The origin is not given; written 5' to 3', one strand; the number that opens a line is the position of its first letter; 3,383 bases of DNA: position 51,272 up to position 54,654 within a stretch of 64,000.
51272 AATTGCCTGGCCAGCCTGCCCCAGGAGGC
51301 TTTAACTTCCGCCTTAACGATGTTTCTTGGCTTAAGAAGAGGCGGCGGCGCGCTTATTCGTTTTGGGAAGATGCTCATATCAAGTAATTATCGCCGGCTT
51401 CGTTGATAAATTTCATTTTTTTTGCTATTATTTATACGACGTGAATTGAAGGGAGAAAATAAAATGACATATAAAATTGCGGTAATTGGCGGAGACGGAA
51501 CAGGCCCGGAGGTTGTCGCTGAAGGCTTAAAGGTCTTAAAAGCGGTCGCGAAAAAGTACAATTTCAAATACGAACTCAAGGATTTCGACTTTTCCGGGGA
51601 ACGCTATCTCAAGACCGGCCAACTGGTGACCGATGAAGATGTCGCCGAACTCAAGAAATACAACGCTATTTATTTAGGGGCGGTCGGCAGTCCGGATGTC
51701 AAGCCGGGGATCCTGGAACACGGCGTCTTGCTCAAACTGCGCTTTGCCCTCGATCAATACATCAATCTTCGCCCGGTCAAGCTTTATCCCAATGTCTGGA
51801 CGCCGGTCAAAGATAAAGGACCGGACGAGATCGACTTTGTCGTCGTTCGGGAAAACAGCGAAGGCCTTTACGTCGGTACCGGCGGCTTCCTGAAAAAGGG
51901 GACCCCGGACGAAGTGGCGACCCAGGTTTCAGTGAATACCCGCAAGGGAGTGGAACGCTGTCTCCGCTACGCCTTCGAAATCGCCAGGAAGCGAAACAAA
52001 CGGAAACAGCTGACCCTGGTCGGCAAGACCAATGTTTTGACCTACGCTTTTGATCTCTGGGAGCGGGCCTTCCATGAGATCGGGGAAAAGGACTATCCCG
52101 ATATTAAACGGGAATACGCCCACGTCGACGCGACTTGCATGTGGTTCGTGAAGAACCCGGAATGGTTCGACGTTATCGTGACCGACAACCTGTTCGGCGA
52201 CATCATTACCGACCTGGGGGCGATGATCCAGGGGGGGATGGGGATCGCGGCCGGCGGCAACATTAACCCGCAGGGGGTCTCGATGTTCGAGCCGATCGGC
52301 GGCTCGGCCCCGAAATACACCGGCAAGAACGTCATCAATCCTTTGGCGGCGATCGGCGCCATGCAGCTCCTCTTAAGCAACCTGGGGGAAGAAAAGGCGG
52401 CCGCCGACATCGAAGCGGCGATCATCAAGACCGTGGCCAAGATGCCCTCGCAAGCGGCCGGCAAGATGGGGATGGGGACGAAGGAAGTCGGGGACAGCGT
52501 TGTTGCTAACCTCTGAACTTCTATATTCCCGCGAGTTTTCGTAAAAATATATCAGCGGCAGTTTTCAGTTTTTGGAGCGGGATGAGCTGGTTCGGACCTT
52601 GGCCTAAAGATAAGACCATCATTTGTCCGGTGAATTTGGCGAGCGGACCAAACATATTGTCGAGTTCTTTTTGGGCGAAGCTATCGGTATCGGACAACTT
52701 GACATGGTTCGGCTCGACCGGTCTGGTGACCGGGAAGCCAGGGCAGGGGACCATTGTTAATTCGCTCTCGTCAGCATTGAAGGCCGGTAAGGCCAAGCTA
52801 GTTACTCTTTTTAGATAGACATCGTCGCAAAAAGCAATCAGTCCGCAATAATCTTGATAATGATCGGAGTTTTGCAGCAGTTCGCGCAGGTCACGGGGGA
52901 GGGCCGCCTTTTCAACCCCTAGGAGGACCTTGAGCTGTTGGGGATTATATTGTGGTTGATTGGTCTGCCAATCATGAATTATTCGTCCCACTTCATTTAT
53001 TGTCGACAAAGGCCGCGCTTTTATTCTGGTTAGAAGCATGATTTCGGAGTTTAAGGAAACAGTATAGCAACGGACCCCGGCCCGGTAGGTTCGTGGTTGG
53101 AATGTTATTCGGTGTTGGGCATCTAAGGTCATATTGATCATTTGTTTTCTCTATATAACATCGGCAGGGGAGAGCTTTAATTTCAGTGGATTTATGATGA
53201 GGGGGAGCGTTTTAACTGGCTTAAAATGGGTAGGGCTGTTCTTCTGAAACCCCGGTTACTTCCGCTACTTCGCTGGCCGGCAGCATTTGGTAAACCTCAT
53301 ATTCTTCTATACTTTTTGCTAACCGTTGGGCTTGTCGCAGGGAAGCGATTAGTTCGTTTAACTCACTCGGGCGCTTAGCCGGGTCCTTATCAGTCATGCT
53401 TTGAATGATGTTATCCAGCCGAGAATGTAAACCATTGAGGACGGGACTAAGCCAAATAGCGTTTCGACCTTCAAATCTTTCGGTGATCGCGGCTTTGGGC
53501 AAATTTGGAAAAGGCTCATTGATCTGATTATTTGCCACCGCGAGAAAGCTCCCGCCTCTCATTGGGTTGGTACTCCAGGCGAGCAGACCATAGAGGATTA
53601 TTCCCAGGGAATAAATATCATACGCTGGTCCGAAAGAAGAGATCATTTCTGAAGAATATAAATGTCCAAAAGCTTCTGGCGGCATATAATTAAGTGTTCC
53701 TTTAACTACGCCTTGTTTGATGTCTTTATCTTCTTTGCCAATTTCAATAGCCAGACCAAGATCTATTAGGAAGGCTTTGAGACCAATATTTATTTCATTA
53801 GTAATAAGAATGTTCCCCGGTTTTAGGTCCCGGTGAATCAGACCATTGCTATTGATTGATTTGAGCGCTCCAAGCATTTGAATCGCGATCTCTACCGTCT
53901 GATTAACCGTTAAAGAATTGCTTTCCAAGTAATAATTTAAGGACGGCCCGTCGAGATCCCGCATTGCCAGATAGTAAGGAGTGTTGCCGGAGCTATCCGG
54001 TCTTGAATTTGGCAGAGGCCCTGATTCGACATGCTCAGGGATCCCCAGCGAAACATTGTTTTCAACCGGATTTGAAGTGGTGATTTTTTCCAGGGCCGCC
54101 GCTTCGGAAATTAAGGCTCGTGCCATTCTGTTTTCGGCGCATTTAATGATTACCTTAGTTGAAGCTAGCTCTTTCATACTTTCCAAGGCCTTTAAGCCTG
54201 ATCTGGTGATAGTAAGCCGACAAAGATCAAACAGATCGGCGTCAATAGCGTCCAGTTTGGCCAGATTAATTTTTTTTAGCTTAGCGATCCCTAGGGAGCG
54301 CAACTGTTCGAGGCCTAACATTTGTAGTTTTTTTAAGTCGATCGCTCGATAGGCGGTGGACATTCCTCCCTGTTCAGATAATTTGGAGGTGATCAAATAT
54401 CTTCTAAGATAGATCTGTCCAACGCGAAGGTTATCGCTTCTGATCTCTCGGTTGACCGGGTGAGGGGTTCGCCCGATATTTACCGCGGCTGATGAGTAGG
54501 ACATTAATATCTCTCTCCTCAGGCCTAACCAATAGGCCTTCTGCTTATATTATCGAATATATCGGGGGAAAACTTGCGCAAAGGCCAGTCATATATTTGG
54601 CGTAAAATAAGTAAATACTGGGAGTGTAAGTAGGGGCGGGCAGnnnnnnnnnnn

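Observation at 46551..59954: Four eukaryotic-like Ser/Thr kinases in 13 kb, each adjacent to a small partner protein from one of two paralogous families, interleaved with leu genes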

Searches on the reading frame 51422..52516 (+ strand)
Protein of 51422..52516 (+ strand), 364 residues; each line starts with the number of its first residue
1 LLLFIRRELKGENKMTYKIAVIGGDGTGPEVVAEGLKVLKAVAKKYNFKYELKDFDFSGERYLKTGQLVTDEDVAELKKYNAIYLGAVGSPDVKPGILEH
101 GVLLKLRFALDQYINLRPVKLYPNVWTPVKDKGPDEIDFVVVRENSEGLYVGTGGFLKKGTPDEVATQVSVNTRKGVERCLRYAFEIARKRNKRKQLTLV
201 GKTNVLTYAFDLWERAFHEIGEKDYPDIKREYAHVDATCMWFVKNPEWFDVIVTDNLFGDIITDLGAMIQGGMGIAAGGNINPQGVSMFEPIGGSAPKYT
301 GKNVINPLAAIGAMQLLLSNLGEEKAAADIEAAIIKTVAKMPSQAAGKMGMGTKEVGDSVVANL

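Call 3: search_protein_families(library=pfam, proteins=[window:51422-52516:+], max_evalue=0.01)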
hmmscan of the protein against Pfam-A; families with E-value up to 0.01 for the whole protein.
window:51422-52516:+ (364 aa): 1 family
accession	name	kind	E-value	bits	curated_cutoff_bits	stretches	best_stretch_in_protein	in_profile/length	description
PF00180.25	Iso_dh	-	1.4e-93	314.3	27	1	18-360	1-348/348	Isocitrate/isopropylmalate dehydrogenase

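Call 94: search_protein_families(library=ncbifam, proteins=[window:51464-52516:+], max_evalue=0.00001)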
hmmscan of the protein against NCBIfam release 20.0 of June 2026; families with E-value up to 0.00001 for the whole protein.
window:51464-52516:+ (350 aa): 16 families
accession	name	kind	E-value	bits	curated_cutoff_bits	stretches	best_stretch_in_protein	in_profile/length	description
NF002898.0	PRK03437.1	equivalog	1.3e-158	527.8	393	1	2-350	4-345/347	3-isopropylmalate dehydrogenase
TIGR02089.1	TTC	equivalog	3e-107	358.6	470.4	1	2-348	3-350/352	tartrate dehydrogenase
NF006048.0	PRK08194.1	equivalog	4.1e-93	312.3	501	1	3-349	4-348/352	tartrate dehydrogenase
TIGR00169.1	leuB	equivalog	2.6e-76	256.9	353.2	1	4-343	1-341/349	3-isopropylmalate dehydrogenase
TIGR02088.1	LEU3_arch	subfamily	5.9e-73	245.9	409.8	1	5-345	1-322/324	isopropylmalate/isohomocitrate dehydrogenases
NF040626.1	AksF2_Meth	equivalog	1.2e-70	238.4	540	1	3-332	2-311/333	homoisocitrate dehydrogenase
NF006529.0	PRK08997.1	equivalog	4.3e-65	219.9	510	1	2-346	3-331/335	isocitrate dehydrogenase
NF040619.1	AksF_Meth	equivalog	2.1e-63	214.5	500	1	3-345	2-342/343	homoisocitrate dehydrogenase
NF006673.0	PRK09222.1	equivalog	1e-62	212.7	509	1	3-350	5-341/482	NADP-dependent isocitrate dehydrogenase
TIGR02924.1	ICDH_alpha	equivalog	1e-52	179.8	561.35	1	4-348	2-335/473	isocitrate dehydrogenase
TIGR00175.1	mito_nad_idh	equivalog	1.9e-51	175.2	432.4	1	3-346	4-330/334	isocitrate dehydrogenase (NAD(+))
NF040855.1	iso_homocit_dh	equivalog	2e-51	175.3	680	1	3-311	2-282/345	isocitrate--homoisocitrate dehydrogenase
NF005425.0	PRK07006.1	equivalog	2.2e-38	132.1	490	2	229-326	290-386/416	NADP-dependent isocitrate dehydrogenase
NF005036.0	PRK06451.1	equivalog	2.6e-37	128.5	484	1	6-344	27-402/412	NADP-dependent isocitrate dehydrogenase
TIGR00183.1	prok_nadp_idh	equivalog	3.4e-37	128.3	567.3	2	160-326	203-386/417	isocitrate dehydrogenase (NADP(+))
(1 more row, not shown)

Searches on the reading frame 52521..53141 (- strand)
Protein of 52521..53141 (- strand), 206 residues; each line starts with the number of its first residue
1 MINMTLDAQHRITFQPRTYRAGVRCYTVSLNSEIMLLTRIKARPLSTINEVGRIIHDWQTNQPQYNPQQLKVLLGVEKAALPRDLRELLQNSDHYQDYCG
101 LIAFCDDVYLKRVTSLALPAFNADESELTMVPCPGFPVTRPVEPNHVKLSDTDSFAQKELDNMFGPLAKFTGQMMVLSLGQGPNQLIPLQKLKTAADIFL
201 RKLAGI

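Call 3: search_protein_families(library=pfam, proteins=[window:52521-53141:-], max_evalue=0.01)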
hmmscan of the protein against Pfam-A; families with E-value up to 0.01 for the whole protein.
window:52521-53141:- (206 aa): 0 families

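Call 10: search_protein_families(library=ncbifam, proteins=[window:52521-53141:-], max_evalue=0.01)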
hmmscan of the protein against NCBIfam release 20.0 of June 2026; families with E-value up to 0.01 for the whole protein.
window:52521-53141:- (206 aa): 0 families

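Call 11: search_protein_families(library=padloc, proteins=[window:52521-53141:-], max_evalue=0.01)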
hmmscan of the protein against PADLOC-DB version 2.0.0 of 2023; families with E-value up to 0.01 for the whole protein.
window:52521-53141:- (206 aa): 0 families

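Call 13: find_homologous_proteins(query=window:52521-53141:-)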
Query window:52521-53141:- (206 aa): 1 proteins with E <= 0.001 among 152 candidates.
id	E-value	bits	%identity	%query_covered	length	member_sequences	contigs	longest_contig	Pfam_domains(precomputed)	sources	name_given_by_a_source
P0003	6.5e-110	383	100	83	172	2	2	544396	-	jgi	jgi:hypothetical protein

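Call 25: find_homologous_proteins(query=A2, max_evalue=10)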
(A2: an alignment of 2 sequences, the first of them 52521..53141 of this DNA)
Query A2 (2 sequences) (206 aa, profile of the alignment): 4 proteins with E <= 10 among 1299 candidates.
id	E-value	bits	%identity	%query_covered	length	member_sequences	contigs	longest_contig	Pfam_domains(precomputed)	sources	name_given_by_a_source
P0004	1.2e-92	327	24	80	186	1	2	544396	-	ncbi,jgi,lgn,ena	ncbi:MAG: hypothetical protein WCW67_08020 [Candidatus Margulisiibacteriota bacterium]|jgi:hypotheti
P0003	3.9e-90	319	100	83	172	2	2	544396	-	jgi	jgi:hypothetical protein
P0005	6.7e-66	240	27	78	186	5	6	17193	-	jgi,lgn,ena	-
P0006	2.0e-65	238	25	78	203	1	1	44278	-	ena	-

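Call 26: find_encoding_contigs(protein=P0006, flank=10000, max_places=3)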
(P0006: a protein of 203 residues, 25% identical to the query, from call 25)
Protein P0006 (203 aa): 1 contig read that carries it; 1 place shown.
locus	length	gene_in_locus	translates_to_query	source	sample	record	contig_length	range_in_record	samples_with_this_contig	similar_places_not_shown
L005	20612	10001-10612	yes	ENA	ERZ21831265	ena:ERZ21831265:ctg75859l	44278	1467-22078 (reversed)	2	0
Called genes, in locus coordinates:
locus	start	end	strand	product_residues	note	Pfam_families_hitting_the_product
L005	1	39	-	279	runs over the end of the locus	-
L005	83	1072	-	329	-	PF00069:Pkinase, PF07714:PK_Tyr_Ser-Thr, PF17667:Pkinase_fungal (weak)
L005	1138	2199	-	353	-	PF00069:Pkinase, PF07714:PK_Tyr_Ser-Thr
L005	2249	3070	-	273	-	-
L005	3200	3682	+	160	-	PF00694:Aconitase_C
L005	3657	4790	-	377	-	-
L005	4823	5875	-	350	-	PF00180:Iso_dh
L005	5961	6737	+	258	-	-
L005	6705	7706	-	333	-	PF17792:ThiD2, PF02581:TMP-TENI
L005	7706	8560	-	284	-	PF01551:Peptidase_M23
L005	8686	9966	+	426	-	PF07714:PK_Tyr_Ser-Thr, PF00069:Pkinase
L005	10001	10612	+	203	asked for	-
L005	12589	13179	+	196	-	PF01726:LexA_DNA_bind, PF00717:Peptidase_S24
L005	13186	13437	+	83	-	-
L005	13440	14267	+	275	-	PF01904:DUF72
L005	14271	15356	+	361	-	PF00817:IMS, PF11798:IMS_HHH (weak), PF21704:POLH-Rev1_HhH (weak), PF21999:IMS_HHH_1, PF11799:IMS_C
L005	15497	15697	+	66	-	-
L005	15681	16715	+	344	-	PF04055:Radical_SAM, PF14520:HHH_5 (faint), PF12836:HHH_3 (weak)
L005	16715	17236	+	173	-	PF13566:DUF4130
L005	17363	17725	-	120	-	-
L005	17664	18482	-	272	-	PF00149:Metallophos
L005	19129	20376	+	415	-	-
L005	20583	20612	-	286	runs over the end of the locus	-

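Call 27: find_encoding_contigs(protein=P0005, flank=10000, max_places=3)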
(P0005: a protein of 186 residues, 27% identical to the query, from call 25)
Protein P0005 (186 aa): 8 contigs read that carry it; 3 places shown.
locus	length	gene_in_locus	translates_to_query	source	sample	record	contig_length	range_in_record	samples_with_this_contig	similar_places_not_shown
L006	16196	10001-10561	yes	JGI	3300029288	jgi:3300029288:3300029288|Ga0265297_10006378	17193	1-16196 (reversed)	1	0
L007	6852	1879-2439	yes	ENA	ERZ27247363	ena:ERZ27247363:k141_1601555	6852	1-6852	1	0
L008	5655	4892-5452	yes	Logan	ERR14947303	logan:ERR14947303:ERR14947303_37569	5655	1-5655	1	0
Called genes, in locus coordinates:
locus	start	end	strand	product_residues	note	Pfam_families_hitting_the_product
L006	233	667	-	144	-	-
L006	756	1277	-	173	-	-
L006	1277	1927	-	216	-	-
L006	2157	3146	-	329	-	PF00069:Pkinase, PF01636:APH (faint), PF07714:PK_Tyr_Ser-Thr, PF17667:Pkinase_fungal (weak)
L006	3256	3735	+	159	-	PF00694:Aconitase_C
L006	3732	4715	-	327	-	-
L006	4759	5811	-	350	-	PF00180:Iso_dh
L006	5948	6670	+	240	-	-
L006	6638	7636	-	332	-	PF17792:ThiD2, PF02581:TMP-TENI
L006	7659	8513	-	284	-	PF01551:Peptidase_M23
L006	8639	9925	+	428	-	PF07714:PK_Tyr_Ser-Thr, PF00069:Pkinase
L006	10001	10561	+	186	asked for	-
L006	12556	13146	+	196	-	PF01726:LexA_DNA_bind, PF00717:Peptidase_S24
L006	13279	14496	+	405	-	PF04055:Radical_SAM, PF12836:HHH_3 (weak)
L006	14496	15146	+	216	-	PF13566:DUF4130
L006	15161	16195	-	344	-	?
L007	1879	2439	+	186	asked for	-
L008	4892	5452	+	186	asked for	-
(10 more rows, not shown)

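Call 49: predict_structure(alignment_id=A2)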
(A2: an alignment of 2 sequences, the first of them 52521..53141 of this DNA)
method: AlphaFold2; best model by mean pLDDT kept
length: 206 residues; sequences in the alignment: 2
mean_pLDDT: 42.0   pTM: 0.42
mean pLDDT of the five models: 42.0, 38.4, 37.2, 32.9, 27.1
residues with pLDDT >= 90: 0; 70-90: 0; 50-70: 58; < 50: 148
segments of 3 or more residues with pLDDT < 50: 1-45, 105-159, 162-206
pLDDT, mean of each block of 10 residues (from residue 1): 25 26 41 41 49 63 52 54 59 56 48 35 28 36 28 42 47 43 39 33 31
secondary structure, 60 per line:
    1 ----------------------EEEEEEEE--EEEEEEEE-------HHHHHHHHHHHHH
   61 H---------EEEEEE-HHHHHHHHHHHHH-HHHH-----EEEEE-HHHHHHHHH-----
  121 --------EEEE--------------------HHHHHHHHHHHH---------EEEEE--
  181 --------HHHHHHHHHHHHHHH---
elements in order: E23-30 E33-40 H48-61 E71-76 H78-90 H92-95 E101-105 H107-115 E129-132 H153-164 E174-178 H189-203

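Call 54: find_related_loci(query=A5, collection=metagenome_contigs, flank=10000)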
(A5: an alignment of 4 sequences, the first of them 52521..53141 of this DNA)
Query A5 (206 aa) in metagenome_contigs; peptide patterns used: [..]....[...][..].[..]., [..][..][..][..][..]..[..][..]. (x = any residue, [..] = any of these).
305 stretches matched a pattern; 1 encode a relative of the query (tblastn E <= 1e-3); 1 distinct loci.
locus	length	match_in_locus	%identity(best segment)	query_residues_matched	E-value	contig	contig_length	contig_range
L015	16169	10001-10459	27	18-177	8e-9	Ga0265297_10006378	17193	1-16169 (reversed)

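Call 60: search_protein_families(library=pfam, proteins=[L005:3657-4790:-, L006:3732-4715:-, L005:5961-6737:+], max_evalue=0.1)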
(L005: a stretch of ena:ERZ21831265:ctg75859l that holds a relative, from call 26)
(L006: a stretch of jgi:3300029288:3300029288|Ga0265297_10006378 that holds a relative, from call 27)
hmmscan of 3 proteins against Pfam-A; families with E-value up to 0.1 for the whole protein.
L005:3657-4790:- (377 aa): 0 families

L006:3732-4715:- (327 aa): 4 families
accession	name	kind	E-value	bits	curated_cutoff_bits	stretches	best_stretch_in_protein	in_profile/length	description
PF01583.26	APS_kinase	-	0.017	15.6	21.1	1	95-177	3-77/152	Adenylylsulphate kinase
PF20720.3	nSTAND3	-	0.032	14.4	27.2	1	92-121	15-44/155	Novel STAND NTPase 3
PF13238.12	AAA_18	-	0.068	14.1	29.4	0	97-132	1-36/128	AAA domain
PF10609.15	ParA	-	0.08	12.8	27.1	0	94-140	4-50/246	NUBPL iron-transfer P-loop NTPase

L005:5961-6737:+ (258 aa): 0 families

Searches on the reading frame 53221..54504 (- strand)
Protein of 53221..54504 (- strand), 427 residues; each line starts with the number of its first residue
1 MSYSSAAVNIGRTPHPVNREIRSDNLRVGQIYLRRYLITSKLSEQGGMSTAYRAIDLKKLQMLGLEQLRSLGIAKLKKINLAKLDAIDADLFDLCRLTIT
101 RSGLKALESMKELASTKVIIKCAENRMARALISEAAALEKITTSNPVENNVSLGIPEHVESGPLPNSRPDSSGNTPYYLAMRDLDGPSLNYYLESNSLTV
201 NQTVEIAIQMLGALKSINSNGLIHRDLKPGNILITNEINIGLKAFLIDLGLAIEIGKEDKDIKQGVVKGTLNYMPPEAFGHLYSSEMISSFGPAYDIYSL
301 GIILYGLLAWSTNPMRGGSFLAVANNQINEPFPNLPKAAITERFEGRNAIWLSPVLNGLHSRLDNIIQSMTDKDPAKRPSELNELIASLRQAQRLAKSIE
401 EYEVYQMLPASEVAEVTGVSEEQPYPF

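Call 3: search_protein_families(library=pfam, proteins=[window:53221-54504:-], max_evalue=0.01)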
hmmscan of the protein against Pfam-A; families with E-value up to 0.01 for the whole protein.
window:53221-54504:- (427 aa): 4 families
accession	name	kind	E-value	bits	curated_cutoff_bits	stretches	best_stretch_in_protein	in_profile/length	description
PF00069.31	Pkinase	-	7e-25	88.3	31.7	1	174-380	70-253/263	Protein kinase domain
PF07714.23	PK_Tyr_Ser-Thr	-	4.1e-16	59.5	23.1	1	175-380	74-250/258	Protein tyrosine and serine/threonine kinase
PF17667.7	Pkinase_fungal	-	3.4e-07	29.8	24.1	1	213-277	298-363/387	Fungal protein kinase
PF03109.22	ABC1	-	0.00085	19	22.9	1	183-261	149-223/244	ABC1 atypical kinase-like domain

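Call 10: search_protein_families(library=ncbifam, proteins=[window:53221-54504:-], max_evalue=0.01)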
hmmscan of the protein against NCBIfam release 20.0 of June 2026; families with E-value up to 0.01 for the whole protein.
window:53221-54504:- (427 aa): 13 families
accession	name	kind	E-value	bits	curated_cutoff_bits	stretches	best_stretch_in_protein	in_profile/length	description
NF033483.0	PknB_PASTA_kin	equivalog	5.7e-32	111.5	450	1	175-398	80-274/563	Stk1 family PASTA domain-containing Ser/Thr kinase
NF047741.1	antiphage_MADS6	equivalog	5.4e-24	84.7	460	1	174-397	270-465/612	methylation-associated defense system protein kinase MAD6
NF052427.1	StpK7MSMEG_1200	equivalog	1.3e-18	66.8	900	1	177-334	82-228/601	serine/threonine protein kinase StpK7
NF038150.1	lanthi_synth_IV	equivalog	1.4e-13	50.1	650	1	178-401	269-465/851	class IV lanthionine synthetase LanL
NF043056.1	T4SS_LegK1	equivalog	2e-13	49.8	550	1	196-304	183-280/516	Dot/Icm T4SS effector kinase LegK1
NF033442.0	BREX_PglW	equivalog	2.8e-11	41.9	990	2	179-262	586-667/1391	BREX system serine/threonine kinase PglW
TIGR03903.1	TOMM_kin_cyc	equivalog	4.8e-09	34.6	705.75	1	197-325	75-199/1267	TOMM system kinase/cyclase fusion protein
NF009651.0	PRK13184.1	equivalog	6.2e-09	34.4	839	1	199-330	111-247/932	serine/threonine-protein kinase PknD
NF053615.1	SerThrKinAfsKStmc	equivalog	3.1e-08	32.7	1300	1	179-304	89-203/809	protein serine/threonine kinase AfsK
NF058632.1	SerThrKinPrkT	equivalog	0.00011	21.4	280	1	173-256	92-169/322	serine/threonine protein kinase PrkT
NF038151.1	lanthi_synth_III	equivalog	0.00018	20.1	575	1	202-310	337-425/833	class III lanthionine synthetase LanKC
TIGR03724.2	arch_bud32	equivalog_domain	0.00097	18.7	125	1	178-263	69-143/193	KEOPS complex kinase/ATPase Bud32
TIGR01982.1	UbiB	equivalog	0.0067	15.1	487.55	0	214-271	269-322/436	2-polyprenylphenol 6-hydroxylase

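Call 11: search_protein_families(library=padloc, proteins=[window:53221-54504:-], max_evalue=0.01)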
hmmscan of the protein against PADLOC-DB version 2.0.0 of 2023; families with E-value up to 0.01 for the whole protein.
window:53221-54504:- (427 aa): 35 families (the best 25 are shown)
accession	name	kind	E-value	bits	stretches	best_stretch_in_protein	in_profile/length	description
PDLC04053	PD-T4-6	-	6.3e-35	119.1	1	177-406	84-285/311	-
PDLC04138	mad6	-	9.9e-34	115.2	1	174-400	124-321/659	mads_6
PDLC04047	PD-T4-6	-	8.3e-32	108.5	1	176-403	85-283/327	-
PDLC04042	PD-T4-6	-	2.3e-31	107.6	1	176-398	83-278/292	-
PDLC04043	PD-T4-6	-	5.4e-29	99.5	1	177-397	90-282/452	-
PDLC04054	PD-T4-6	-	2.2e-26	91.1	1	176-394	85-275/347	-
PDLC04060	PD-T4-6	-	5.7e-26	89.5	1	173-390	79-267/486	-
PDLC04057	PD-T4-6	-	1.2e-25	88.5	1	174-402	80-280/443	-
PDLC04039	PD-T4-6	-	2.2e-25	87.6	1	177-339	89-239/458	-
PDLC04048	PD-T4-6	-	5.7e-24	83.1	1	176-396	85-276/354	-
PDLC04061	PD-T4-6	-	3.7e-22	77.5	1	172-337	90-245/510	-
PDLC03920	MkoA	-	2.1e-18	64.1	1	155-398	73-283/1112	-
PDLC01088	C3a189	-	4.1e-18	63.3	1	177-394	72-263/840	kinase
PDLC04041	PD-T4-6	-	3.5e-17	60.8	1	177-419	104-320/443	-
PDLC04040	PD-T4-6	-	8.7e-17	59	1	178-331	79-221/547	-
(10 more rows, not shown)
